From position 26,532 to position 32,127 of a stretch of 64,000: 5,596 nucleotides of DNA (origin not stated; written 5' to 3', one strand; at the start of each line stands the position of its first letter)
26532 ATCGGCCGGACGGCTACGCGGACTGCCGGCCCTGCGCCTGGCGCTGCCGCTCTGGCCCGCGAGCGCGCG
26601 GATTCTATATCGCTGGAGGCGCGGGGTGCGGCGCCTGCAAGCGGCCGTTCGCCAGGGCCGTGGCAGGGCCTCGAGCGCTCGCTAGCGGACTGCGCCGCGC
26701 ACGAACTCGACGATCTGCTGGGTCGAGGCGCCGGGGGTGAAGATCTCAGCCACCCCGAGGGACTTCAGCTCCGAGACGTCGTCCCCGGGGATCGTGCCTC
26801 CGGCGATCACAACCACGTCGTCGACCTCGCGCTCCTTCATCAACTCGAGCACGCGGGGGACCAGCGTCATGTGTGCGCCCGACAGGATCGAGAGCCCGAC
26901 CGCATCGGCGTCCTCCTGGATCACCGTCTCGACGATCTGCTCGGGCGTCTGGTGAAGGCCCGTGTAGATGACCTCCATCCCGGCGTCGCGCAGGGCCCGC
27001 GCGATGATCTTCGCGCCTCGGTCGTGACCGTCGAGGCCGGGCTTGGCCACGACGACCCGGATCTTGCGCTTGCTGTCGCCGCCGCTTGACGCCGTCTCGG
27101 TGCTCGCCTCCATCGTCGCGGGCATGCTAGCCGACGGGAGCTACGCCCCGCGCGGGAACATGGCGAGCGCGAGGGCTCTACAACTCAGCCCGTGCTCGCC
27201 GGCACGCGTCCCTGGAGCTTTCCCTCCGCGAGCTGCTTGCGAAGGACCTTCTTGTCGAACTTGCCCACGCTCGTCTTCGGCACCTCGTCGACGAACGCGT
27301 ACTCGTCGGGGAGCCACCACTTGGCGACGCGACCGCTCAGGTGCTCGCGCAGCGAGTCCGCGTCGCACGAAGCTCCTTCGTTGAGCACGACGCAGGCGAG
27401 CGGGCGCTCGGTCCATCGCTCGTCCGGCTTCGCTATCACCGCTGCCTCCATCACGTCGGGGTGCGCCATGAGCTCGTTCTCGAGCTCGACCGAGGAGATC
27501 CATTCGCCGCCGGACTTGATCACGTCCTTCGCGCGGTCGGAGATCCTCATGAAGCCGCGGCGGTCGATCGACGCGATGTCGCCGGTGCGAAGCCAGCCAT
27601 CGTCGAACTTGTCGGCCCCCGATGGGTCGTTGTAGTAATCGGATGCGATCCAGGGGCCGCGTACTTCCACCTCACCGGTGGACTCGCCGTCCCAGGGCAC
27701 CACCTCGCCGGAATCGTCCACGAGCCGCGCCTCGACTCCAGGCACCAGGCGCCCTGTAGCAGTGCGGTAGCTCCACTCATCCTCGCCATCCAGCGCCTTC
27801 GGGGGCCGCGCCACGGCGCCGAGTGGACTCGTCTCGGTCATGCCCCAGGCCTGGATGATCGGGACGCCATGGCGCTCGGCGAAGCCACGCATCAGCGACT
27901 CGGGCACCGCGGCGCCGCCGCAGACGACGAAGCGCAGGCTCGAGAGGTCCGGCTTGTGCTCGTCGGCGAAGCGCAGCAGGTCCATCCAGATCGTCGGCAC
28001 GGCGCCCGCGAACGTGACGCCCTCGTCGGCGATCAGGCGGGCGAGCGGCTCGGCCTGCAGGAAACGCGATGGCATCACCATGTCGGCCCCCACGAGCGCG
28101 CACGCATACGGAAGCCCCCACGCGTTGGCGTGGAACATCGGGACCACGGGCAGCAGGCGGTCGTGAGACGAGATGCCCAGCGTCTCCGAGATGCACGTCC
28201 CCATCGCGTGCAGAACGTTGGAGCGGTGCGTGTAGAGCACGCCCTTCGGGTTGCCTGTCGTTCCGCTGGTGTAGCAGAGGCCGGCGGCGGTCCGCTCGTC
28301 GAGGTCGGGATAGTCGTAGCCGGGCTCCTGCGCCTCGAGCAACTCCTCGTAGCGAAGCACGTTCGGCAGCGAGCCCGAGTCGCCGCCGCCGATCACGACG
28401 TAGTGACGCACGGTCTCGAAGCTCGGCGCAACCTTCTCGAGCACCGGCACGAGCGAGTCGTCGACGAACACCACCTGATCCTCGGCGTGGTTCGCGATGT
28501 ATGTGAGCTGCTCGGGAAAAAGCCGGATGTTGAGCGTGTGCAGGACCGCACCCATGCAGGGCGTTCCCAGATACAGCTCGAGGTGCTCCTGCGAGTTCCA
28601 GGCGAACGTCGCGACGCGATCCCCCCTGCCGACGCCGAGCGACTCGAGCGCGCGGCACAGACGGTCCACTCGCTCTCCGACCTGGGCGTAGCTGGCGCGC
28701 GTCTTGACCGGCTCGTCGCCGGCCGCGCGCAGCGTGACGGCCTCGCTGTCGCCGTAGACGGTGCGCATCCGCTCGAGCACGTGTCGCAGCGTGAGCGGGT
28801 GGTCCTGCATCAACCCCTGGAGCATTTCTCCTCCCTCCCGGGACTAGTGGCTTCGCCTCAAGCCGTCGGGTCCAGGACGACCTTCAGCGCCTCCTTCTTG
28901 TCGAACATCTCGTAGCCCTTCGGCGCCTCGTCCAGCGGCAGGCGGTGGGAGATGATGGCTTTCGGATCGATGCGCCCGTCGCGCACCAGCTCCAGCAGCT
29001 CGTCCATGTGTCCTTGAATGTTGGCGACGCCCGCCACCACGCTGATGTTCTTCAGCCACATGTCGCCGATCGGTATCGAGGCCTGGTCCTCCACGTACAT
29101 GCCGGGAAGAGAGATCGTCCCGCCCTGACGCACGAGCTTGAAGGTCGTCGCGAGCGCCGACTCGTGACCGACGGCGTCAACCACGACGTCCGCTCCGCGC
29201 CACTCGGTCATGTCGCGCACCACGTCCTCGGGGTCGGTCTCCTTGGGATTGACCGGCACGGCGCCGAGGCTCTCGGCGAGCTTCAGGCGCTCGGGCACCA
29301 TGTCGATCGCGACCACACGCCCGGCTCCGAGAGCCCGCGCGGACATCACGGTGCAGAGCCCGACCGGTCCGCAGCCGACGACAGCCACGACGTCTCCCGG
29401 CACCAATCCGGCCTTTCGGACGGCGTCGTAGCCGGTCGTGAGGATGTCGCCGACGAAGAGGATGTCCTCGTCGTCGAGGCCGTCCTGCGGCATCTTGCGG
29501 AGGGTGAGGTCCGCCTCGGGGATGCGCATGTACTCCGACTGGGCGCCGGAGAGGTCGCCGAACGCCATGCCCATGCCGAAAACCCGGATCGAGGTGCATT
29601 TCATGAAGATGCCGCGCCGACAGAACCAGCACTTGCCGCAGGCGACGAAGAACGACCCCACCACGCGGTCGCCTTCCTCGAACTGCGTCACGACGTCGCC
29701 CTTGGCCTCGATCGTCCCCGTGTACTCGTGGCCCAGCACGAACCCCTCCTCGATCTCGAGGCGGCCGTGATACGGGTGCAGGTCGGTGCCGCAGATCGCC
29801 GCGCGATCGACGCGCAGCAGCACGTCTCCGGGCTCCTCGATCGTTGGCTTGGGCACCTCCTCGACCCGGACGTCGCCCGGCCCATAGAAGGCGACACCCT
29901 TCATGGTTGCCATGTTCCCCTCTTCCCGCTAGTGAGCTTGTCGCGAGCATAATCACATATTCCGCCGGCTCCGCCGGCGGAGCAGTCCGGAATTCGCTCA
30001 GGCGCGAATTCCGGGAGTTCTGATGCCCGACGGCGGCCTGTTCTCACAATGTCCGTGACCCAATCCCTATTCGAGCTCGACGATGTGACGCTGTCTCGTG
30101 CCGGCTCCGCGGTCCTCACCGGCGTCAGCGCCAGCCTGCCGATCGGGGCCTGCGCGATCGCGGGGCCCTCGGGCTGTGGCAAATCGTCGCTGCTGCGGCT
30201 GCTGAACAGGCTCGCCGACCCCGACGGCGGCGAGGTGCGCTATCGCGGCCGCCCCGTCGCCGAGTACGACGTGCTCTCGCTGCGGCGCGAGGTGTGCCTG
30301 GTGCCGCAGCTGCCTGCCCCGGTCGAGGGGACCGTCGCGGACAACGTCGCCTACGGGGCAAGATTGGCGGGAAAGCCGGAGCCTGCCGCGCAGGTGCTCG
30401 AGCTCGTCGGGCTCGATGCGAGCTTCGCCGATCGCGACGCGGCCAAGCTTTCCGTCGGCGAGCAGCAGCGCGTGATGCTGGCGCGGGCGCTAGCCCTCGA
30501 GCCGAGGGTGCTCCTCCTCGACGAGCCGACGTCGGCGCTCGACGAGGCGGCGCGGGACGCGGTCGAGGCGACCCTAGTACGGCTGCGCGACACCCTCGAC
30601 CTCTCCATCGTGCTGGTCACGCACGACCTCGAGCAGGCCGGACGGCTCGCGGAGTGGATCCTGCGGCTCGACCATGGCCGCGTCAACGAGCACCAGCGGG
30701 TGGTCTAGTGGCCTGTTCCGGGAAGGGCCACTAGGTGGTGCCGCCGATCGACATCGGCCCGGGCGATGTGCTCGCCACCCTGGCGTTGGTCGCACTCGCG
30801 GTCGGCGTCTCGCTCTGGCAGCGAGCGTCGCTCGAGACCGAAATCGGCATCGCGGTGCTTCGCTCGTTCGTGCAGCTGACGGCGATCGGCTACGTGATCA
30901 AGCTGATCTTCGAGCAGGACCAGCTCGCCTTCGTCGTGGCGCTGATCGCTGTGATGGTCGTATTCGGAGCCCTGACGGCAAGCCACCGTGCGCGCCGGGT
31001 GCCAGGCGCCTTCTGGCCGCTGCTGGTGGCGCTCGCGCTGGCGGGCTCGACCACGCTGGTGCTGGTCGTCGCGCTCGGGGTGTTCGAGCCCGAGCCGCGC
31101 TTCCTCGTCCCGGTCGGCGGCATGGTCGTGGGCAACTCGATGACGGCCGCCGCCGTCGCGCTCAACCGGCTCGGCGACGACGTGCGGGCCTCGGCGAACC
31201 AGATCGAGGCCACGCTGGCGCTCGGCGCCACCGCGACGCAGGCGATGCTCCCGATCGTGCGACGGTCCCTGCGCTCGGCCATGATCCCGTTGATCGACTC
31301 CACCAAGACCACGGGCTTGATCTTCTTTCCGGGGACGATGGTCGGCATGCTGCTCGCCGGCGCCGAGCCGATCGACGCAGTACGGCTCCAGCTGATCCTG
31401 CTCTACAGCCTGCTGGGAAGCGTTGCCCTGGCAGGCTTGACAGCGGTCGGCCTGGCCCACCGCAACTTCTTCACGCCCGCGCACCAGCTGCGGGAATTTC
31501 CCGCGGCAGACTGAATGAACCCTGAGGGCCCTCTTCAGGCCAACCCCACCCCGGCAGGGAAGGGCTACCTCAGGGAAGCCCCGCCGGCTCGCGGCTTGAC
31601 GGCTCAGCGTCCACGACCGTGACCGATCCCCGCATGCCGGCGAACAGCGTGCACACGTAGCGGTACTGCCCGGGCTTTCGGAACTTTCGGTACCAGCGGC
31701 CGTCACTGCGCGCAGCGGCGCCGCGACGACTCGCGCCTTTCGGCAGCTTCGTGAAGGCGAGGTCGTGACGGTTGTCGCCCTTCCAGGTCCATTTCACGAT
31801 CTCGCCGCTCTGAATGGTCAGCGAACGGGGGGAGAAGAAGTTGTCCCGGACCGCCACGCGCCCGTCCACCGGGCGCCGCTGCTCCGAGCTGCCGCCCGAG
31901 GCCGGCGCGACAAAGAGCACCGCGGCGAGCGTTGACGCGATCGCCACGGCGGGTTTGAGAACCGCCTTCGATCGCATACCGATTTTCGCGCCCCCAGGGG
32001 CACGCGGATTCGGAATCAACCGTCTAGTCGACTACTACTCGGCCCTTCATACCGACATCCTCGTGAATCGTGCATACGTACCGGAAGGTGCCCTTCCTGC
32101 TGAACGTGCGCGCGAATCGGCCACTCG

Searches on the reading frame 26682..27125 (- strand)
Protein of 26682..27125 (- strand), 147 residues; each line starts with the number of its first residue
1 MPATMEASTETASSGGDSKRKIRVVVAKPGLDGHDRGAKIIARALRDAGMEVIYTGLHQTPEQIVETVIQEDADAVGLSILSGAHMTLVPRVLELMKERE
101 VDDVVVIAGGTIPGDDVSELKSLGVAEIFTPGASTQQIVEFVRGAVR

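Call 56: search_protein_families(library=pfam, proteins=[window:26682-27125:-], max_evalue=0.00001)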
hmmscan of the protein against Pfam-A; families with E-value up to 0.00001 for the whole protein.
window:26682-27125:- (147 aa): 1 family
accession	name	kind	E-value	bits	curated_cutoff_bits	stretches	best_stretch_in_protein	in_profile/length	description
PF02310.24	B12-binding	-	8.9e-28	97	32.1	1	22-137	1-118/121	B12 binding domain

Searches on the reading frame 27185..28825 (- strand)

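Call 56: search_protein_families(library=pfam, proteins=[window:27185-28825:-], max_evalue=0.00001)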
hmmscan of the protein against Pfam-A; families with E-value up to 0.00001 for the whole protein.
window:27185-28825:- (546 aa): 2 families
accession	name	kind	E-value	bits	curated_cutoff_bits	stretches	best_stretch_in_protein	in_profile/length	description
PF00501.34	AMP-binding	-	3.5e-84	283.3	29.9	1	32-398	16-384/384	AMP-binding enzyme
PF13193.12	AMP-binding_C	-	3.3e-20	73.2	24.5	1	447-522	1-76/76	AMP-binding enzyme C-terminal domain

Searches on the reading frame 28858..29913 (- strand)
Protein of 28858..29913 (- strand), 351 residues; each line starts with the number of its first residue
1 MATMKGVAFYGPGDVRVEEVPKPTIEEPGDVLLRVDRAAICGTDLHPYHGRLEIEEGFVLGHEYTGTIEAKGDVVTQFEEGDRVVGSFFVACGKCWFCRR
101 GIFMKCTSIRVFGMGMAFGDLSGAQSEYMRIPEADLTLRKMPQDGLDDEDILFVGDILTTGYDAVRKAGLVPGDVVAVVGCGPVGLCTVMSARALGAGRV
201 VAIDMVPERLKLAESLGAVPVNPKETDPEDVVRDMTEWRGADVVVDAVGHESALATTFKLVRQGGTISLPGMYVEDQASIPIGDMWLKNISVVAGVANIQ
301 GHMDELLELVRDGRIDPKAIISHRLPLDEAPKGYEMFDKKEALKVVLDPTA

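Call 56: search_protein_families(library=pfam, proteins=[window:28858-29913:-], max_evalue=0.00001)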
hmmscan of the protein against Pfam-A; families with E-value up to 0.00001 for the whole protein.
window:28858-29913:- (351 aa): 4 families
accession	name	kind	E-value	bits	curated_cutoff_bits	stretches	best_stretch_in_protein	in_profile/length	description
PF00107.32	ADH_zinc_N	-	1.1e-26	93.8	31.8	1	183-309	1-126/129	Zinc-binding dehydrogenase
PF08240.17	ADH_N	-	3.6e-24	85.5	23.5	1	28-137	2-100/104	Alcohol dehydrogenase GroES-like domain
PF16912.11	Glu_dehyd_C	-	1.6e-12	47.8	34.9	1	172-348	30-210/211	Glucose dehydrogenase C-terminus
PF13602.12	ADH_zinc_N_2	-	1.8e-07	32.6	27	1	226-339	10-125/134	Zinc-binding dehydrogenase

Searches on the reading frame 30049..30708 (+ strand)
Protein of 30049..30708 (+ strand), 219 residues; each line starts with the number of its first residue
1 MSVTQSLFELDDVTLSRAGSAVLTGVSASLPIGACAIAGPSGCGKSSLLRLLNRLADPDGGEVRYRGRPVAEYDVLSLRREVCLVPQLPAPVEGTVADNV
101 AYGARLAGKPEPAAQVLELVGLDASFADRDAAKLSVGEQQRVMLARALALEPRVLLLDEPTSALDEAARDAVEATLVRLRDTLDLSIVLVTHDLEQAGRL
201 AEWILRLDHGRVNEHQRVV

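Call 56: search_protein_families(library=pfam, proteins=[window:30049-30708:+], max_evalue=0.00001)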
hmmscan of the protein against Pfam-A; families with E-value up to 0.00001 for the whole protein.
window:30049-30708:+ (219 aa): 2 families
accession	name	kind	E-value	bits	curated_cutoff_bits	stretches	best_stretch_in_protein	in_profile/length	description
PF00005.33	ABC_tran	-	6.6e-28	98.5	25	1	35-162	14-137/137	ABC transporter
PF13304.12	AAA_21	-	1.8e-06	28.7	27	0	36-60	3-29/304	AAA domain, putative AbiEii toxin, Type IV TA system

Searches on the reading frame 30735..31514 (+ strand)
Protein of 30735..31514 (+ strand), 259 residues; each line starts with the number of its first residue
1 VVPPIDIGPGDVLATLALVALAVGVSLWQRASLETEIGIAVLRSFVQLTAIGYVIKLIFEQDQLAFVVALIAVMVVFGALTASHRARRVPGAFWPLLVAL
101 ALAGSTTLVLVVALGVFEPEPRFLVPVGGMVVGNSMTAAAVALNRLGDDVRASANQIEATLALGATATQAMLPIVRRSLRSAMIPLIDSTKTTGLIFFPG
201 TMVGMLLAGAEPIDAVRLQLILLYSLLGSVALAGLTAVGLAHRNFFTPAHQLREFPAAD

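Call 56: search_protein_families(library=pfam, proteins=[window:30735-31514:+], max_evalue=0.00001)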
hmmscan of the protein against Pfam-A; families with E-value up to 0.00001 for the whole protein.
window:30735-31514:+ (259 aa): 1 family
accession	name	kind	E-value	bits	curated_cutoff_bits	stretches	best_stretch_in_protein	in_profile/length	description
PF03649.18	UPF0014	-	2e-68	230.8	22.6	1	11-246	3-242/242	Uncharacterised protein family (UPF0014)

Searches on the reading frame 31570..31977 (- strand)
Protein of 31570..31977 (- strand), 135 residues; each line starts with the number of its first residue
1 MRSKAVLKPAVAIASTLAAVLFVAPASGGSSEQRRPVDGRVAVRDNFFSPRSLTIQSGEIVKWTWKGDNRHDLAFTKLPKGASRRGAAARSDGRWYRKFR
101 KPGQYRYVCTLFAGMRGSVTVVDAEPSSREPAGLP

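Call 56: search_protein_families(library=pfam, proteins=[window:31570-31977:-], max_evalue=0.00001)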
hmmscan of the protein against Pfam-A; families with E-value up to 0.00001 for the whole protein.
window:31570-31977:- (135 aa): 1 family
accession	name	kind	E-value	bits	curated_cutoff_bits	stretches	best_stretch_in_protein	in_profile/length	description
PF00127.26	Copper-bind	-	8.5e-06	26.5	21.2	0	48-121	14-98/99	Copper binding proteins, plastocyanin/azurin family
